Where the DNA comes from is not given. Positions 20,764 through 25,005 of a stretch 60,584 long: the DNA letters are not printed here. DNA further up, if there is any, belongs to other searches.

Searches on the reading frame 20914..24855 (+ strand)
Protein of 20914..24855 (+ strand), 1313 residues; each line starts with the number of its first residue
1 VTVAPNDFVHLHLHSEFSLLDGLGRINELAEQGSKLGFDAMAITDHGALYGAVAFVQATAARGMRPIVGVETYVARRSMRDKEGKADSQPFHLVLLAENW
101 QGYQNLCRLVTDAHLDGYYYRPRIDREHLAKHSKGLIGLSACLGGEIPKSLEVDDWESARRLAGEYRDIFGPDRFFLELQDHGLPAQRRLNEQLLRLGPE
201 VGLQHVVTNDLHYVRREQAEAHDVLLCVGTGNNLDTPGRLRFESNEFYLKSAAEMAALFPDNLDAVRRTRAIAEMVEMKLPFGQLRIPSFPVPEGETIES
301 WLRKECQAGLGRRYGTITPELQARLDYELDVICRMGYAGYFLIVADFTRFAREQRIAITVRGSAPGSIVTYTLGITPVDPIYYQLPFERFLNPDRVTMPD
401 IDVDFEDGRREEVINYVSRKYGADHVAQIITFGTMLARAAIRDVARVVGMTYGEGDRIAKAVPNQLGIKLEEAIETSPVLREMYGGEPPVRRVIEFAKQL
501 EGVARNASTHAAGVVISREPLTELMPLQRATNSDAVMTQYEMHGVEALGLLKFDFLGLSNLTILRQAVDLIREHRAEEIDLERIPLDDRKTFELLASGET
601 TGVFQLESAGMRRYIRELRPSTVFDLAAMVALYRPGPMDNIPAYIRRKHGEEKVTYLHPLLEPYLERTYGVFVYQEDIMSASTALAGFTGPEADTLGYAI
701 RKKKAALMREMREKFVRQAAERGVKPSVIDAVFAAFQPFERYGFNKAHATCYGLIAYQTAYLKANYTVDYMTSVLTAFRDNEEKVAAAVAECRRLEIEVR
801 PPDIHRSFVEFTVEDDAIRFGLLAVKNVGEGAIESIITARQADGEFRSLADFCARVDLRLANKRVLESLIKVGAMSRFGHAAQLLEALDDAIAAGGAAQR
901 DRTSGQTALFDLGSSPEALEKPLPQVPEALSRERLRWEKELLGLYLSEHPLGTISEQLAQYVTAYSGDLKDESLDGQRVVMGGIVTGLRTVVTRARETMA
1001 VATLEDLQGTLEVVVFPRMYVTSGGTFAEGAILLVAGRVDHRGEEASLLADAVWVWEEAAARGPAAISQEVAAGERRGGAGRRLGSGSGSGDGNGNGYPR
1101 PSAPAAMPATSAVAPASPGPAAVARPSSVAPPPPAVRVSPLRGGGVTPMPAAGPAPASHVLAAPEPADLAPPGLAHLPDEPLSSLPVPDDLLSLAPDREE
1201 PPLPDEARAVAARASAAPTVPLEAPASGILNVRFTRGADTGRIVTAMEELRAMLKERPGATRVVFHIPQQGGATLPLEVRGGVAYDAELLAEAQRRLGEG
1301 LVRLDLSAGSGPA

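Call 48: search_protein_families(library=pfam, proteins=[window:20914-24855:+], max_evalue=0.00001)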
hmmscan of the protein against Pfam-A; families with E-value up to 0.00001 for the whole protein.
window:20914-24855:+ (1313 aa): 5 families
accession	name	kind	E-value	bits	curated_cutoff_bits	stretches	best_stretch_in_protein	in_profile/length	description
PF07733.18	DNA_pol3_alpha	-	4.2e-98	328.5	23.9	1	300-557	1-260/260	Bacterial DNA polymerase III alpha NTPase domain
PF17657.6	DNA_pol3_finger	-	5.8e-59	198.6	22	1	560-723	1-166/166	Bacterial DNA polymerase III alpha subunit finger domain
PF02811.25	PHP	-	5.5e-52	176.9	26.4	1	10-182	1-164/164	PHP domain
PF14579.12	HHH_6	-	1.7e-29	102.3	25.6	1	797-880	2-85/90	Helix-hairpin-helix motif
PF01336.31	tRNA_anti-codon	-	5.4e-06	26.7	27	0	979-1052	1-71/75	OB-fold nucleic acid binding domain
